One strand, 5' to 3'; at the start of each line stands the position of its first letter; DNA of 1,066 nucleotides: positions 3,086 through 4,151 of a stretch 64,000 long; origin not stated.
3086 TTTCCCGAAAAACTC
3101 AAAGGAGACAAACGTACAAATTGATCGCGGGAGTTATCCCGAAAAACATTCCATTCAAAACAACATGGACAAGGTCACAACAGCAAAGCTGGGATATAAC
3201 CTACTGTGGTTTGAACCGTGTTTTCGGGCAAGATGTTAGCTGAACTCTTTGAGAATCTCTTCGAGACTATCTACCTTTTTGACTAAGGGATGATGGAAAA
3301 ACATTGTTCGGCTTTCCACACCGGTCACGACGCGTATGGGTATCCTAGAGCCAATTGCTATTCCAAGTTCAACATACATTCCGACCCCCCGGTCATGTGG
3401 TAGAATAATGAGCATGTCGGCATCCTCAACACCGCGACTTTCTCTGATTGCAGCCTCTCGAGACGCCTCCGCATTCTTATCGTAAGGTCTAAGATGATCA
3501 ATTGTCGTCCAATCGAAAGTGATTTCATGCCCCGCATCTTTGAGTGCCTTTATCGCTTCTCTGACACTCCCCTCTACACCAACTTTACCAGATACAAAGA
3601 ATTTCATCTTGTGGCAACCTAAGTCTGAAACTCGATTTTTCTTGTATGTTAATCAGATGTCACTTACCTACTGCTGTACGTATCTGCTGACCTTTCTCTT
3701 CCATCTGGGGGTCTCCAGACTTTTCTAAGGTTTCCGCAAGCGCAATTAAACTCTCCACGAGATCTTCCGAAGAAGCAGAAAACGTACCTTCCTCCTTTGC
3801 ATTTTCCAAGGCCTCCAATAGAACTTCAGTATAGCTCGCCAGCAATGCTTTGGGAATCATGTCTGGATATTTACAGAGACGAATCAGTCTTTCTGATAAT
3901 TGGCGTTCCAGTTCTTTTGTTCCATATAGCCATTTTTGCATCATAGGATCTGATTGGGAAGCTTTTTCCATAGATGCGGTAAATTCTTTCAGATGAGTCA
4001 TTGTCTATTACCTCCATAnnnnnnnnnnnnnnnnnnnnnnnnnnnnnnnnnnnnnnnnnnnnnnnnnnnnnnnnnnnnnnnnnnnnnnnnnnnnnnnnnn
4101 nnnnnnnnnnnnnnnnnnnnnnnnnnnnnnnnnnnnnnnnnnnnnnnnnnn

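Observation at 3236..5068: Low-GC three-gene cassette next to tRNA-Leu: nucleotidyltransferase, small helical protein and NDT-like protein (candidate conflict system)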

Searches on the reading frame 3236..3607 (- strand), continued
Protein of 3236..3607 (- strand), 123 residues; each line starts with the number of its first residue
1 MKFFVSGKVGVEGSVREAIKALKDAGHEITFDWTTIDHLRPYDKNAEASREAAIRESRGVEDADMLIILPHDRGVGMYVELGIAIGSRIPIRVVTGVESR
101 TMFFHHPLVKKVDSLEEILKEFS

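Call 56: find_encoding_contigs(protein=P0182, flank=6000, max_places=2)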
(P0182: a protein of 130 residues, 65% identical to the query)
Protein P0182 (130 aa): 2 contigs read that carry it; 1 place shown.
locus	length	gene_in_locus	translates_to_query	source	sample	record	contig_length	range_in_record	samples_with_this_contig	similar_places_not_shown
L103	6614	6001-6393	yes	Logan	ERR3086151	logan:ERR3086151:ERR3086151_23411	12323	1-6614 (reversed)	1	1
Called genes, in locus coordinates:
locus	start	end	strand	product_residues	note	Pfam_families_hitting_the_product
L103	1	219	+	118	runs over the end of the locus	-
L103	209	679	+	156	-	-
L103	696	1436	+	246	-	-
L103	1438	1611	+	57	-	-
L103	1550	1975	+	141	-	-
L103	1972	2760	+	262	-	PF01555:N6_N4_Mtase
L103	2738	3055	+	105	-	-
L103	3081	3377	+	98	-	PF00166:Cpn10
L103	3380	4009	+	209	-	-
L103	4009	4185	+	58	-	-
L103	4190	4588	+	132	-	-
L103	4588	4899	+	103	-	-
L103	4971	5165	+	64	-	-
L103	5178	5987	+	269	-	PF00793:DAHP_synth_1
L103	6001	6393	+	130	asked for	-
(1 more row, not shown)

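Call 74: search_protein_families(library=phrogs, proteins=[window:3236-3607:-, P0203], max_evalue=0.01)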
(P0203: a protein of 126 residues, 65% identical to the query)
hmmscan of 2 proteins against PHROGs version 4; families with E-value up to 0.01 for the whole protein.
window:3236-3607:- (123 aa): 0 families

P0203 (126 aa): 1 family
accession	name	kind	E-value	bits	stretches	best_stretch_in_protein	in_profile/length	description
phrog_7995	-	DNA, RNA and nucleotide metabolism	0.00016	22.1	1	56-98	90-134/336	nucleoside deoxyribosyltransferase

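Call 75: search_dna_similar(query=window:3236-3607:-, collection=phages, mode=protein, max_evalue=0.001, max_rows=15)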
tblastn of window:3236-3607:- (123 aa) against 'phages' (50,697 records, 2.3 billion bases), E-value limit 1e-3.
No match.

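Call 92: fold_search(model_id=the predicted structure, library=viral)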
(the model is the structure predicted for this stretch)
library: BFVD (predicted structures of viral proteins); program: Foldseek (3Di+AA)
matches with E <= 10: 730; with E <= 0.001: 9
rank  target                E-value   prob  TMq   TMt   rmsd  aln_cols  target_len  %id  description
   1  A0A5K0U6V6            2.1e-07  1.00  0.80  0.59   3.9       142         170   21  Nucleoside 2-deoxyribosyltransferase [Yasminevirus sp. GU-2018]
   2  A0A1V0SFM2            2.5e-06  1.00  0.69  0.63   4.2       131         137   20  Nucleoside 2-deoxyribosyltransferase [Hokovirus HKV1]
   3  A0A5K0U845            2.6e-06  1.00  0.76  0.33   5.2       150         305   23  Nucleoside 2-deoxyribosyltransferase (Fragment) [Yasminevirus sp. GU-2018]
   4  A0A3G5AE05            2.0e-05  1.00  0.63  0.48   4.8       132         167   18  TIR domain-containing protein [Satyrvirus sp.]
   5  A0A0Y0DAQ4            6.3e-05  1.00  0.69  0.50   4.8       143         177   15  Nucleoside deoxyribosyltransferase [Mycobacterium phage Weiss13]
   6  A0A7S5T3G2            3.9e-04  1.00  0.54  0.41   6.9       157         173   16  (no name in the UniProt tables at hand)
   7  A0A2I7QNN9            4.1e-04  1.00  0.63  0.46   4.7       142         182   14  (no name in the UniProt tables at hand)
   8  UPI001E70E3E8         5.7e-04  1.00  0.68  0.47   3.9       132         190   12  (no name look-up for this kind of identifier)
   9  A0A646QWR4            7.4e-04  1.00  0.70  0.60   3.9       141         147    8  (no name in the UniProt tables at hand)
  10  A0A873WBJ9            1.5e-03  1.00  0.71  0.52   4.2       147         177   12  (no name in the UniProt tables at hand)
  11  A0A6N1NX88            1.7e-03  1.00  0.66  0.16   4.6       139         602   14  Adenylate kinase [Tupanvirus soda lake]
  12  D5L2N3                1.8e-03  1.00  0.63  0.59   4.0       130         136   15  Nucleotidyl transferase [uncultured virus]
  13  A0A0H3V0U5            2.0e-03  1.00  0.65  0.52   4.3       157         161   14  (no name in the UniProt tables at hand)
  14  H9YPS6                2.4e-03  1.00  0.68  0.48   4.1       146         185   12  (no name in the UniProt tables at hand)
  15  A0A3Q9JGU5            2.7e-03  0.99  0.51  0.42   5.5       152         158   13  (no name in the UniProt tables at hand)
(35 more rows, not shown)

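Call 100: find_related_loci(query=A2, collection=metagenome_contigs, flank=8000)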
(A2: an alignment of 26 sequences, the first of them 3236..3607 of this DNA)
Query A2 (123 aa) in metagenome_contigs; peptide patterns used: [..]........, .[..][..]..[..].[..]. (x = any residue, [..] = any of these).
189 stretches matched a pattern; 75 encode a relative of the query (tblastn E <= 1e-3); 75 distinct loci.
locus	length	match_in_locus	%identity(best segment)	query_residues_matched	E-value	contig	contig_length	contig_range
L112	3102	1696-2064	90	1-123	2e-72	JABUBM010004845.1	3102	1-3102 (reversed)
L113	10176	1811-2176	86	1-122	2e-69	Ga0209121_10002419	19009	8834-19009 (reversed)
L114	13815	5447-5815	85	1-123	5e-69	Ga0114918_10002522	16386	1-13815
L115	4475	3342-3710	85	1-123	5e-69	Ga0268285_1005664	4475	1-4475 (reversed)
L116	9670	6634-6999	81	1-122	1e-66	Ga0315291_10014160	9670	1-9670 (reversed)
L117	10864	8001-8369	82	1-123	2e-66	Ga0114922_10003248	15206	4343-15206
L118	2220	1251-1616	81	1-122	6e-68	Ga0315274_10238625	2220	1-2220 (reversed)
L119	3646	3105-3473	82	1-123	5e-66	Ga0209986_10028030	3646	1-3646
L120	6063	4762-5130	79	1-123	2e-65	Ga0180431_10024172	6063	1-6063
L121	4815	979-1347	79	1-123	3e-65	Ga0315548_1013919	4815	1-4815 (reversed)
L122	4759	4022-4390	79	1-123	3e-65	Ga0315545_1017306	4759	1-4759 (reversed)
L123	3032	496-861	80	1-122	9e-64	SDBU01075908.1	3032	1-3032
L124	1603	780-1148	77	1-123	2e-65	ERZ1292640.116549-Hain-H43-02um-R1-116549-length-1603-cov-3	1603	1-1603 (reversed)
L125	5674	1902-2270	84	1-123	6e-63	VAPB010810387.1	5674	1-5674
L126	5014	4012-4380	75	1-123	5e-63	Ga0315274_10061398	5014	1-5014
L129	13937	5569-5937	69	1-123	2e-57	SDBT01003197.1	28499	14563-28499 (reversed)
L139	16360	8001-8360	59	1-120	1e-46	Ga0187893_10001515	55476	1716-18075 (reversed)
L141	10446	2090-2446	60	1-119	3e-46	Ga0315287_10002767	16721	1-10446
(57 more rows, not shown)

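Call 106: search_protein_families(library=padloc, proteins=[L141:3506-6502:-, L141:6998-8677:-, L129:7530-9026:-, L129:9026-10525:-, L129:1018-1977:-, L139:9291-11003:-, L139:4521-6107:+, L114:7353-9101:+, L125:3238-5508:-, L114:754-2376:-], max_evalue=0.00001)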
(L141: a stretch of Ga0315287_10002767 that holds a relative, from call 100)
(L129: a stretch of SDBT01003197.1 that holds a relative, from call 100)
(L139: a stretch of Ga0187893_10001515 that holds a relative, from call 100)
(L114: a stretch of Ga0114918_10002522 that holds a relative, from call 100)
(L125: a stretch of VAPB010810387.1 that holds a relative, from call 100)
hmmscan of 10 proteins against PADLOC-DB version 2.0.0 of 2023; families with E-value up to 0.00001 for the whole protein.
L141:3506-6502:- (998 aa): 6 families
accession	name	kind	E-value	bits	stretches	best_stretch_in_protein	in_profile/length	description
PDLC03647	REase_III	-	2.3e-295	980.7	1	1-985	2-964/989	Type III restriction enzyme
PDLC03649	REase_III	-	6.9e-92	306.9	2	105-623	76-584/973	Type III restriction enzyme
PDLC03650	REase_III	-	5.3e-11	39.7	1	532-579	377-424/898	Type III restriction enzyme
PDLC03648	REase_III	-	2.3e-07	27.3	1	535-603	313-378/871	Type III restriction enzyme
PDLC03653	REase_III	-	7.8e-07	25.6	0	524-617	417-509/883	Type III restriction enzyme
PDLC01763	Cas3b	-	8e-06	22.8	0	100-251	260-394/762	-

L141:6998-8677:- (559 aa): 2 families
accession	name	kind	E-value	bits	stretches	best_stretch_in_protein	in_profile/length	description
PDLC02402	Aga_SIR2-PNTD1-PNTD2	-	9.7e-08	28.6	1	288-381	437-539/876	Class I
PDLC02418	Aga_SIR2-Kinase-PNTD1-PNTD2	-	6.2e-07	26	1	288-383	315-419/756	Class I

L129:7530-9026:- (498 aa): 0 families

L129:9026-10525:- (499 aa): 3 families
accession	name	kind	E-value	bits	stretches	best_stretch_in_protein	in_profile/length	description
PDLC02960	RT-Protease_XI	-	2e-18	64.7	1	48-225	348-503/506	single gene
PDLC02959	RT-Protease_XI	-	1.1e-17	62.1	1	52-225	344-507/510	single gene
PDLC00169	HamA1|HamA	-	2.4e-07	27.6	1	57-203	22-170/483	DUF1837 domain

L129:1018-1977:- (319 aa): 1 family
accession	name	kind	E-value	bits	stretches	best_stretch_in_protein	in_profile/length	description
PDLC03229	MTase_II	-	8e-06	22.9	0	62-132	16-86/436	Type II methyltransferase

L139:9291-11003:- (570 aa): 0 families

L139:4521-6107:+ (529 aa): 0 families

L114:7353-9101:+ (583 aa): 0 families

L125:3238-5508:- (756 aa): 0 families

L114:754-2376:- (540 aa): 0 families

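Call 107: search_protein_families(library=padloc, proteins=[L116:2363-3745:-, L116:1294-1758:-, L116:1773-2258:-, L116:113-1180:+, L139:792-2075:+, L139:12843-13742:-, L114:11211-12554:-, L114:10023-11108:-], max_evalue=0.00001)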
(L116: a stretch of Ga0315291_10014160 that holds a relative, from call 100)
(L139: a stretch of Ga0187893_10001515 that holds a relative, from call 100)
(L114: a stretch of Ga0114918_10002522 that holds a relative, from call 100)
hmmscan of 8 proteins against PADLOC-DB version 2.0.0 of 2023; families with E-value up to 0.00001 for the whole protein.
L116:2363-3745:- (460 aa): 0 families

L116:1294-1758:- (154 aa): 0 families

L116:1773-2258:- (161 aa): 0 families

L116:113-1180:+ (356 aa): 0 families

L139:792-2075:+ (428 aa): 0 families

L139:12843-13742:- (299 aa): 0 families

L114:11211-12554:- (447 aa): 0 families

L114:10023-11108:- (361 aa): 0 families

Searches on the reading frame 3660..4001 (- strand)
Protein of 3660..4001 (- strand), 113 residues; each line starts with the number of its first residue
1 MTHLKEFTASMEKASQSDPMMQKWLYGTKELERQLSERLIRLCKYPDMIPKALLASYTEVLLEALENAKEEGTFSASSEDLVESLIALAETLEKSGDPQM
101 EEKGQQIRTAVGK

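Call 4: search_protein_families(library=pfam, proteins=[window:3660-4001:-], max_evalue=1)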
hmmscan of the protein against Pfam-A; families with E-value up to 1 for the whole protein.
window:3660-4001:- (113 aa): 2 families
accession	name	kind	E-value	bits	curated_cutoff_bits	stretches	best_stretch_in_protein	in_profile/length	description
PF14688.11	DUF4461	-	0.058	13.7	24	1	21-106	116-203/308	Domain of unknown function (DUF4461)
PF15595.11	Imm51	-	0.08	13.3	29.8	1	51-92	45-85/104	Immunity protein 51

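Call 5: search_protein_families(library=padloc, proteins=[window:3660-4001:-], max_evalue=1)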
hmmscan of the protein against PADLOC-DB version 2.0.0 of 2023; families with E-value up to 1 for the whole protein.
window:3660-4001:- (113 aa): 0 families

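Call 6: search_protein_families(library=ncbifam, proteins=[window:3660-4001:-], max_evalue=1)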
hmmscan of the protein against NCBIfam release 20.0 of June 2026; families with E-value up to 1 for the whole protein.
window:3660-4001:- (113 aa): 0 families

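Call 24: find_homologous_proteins(query=window:3660-4001:-)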
Query window:3660-4001:- (113 aa): 54 proteins with E <= 0.001 among 80 candidates.
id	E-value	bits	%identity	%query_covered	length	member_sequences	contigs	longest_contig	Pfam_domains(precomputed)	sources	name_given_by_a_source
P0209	9.2e-62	223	95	100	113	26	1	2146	-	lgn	-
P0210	3.0e-59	215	92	100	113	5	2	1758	-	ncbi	-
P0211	8.0e-59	214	92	100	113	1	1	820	-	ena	-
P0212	5.0e-57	208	88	100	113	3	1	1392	-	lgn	-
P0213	7.4e-55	201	85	100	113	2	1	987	-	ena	-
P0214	4.4e-54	199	85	100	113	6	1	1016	-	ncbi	-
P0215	8.2e-54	198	84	100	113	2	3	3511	-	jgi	-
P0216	2.6e-53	196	83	100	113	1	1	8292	-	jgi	-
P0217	3.3e-53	196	82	100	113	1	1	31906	-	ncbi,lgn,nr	ncbi:MAG: hypothetical protein JW837_10165 [Sedimentisphaerales bacterium]|nr:hypothetical protein [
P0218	4.4e-53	195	84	100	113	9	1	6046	-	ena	-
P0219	5.1e-53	195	84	100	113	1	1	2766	-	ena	-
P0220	6.1e-53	195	84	100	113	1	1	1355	-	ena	-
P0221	6.4e-53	195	84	100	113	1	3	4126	-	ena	-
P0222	9.2e-53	194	83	100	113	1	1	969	-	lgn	-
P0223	3.7e-52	192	83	100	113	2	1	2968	-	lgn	-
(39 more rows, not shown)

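Call 69: search_solved_structures(query=A3, max_evalue=10)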
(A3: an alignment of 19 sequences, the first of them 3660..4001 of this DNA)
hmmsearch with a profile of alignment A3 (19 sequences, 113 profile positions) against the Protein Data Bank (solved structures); distinct sequences matched with E-value up to 10: 5.
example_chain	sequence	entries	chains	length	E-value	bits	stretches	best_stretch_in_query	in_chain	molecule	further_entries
8szz_0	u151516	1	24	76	0.58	13.2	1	39-98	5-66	O32-ZL4 Component A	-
6jxa_A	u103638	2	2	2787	0.9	12.6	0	28-70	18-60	Serine/threonine-protein kinase TEL1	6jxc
8gad_A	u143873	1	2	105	1.1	12.3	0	82-112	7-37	PD-L1 binder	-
7rkc_A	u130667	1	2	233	1.4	12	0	79-111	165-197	D_3_633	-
8fbi_A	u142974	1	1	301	6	10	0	59-110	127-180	KWOCA_39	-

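Call 71: search_protein_representatives(alignment_id=A5)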
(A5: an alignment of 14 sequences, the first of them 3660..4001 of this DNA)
Query: 14 sequences, 113 profile positions. Proteins with E-value up to 0.001 (for the whole library): 43; up to 1e-10: 26; up to 1e-30: 3. The best 43 are listed.
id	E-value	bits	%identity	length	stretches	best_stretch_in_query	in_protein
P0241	2.0e-53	195.2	-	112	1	1-113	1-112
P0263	7.1e-34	132.2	-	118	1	1-112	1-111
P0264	2.0e-32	127.6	-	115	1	1-109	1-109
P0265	6.5e-28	113.0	-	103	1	1-69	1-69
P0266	2.1e-27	111.4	-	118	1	1-111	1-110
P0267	3.4e-26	107.5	-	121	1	1-112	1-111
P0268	4.5e-26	107.1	-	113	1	1-110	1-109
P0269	3.0e-25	104.4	-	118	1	1-111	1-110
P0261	4.7e-24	100.6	-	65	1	1-52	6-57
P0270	1.1e-23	99.5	-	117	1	1-111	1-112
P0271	8.6e-22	93.3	-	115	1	1-108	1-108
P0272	3.9e-21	91.2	-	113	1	1-106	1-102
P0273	1.9e-20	89.0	-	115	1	1-111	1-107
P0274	4.4e-19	84.6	-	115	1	1-112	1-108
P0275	5.5e-18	81.0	-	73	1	1-71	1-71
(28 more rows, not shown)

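Call 74: search_protein_families(library=phrogs, proteins=[window:3660-4001:-], max_evalue=0.01)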
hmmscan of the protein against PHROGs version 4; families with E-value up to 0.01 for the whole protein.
window:3660-4001:- (113 aa): 0 families
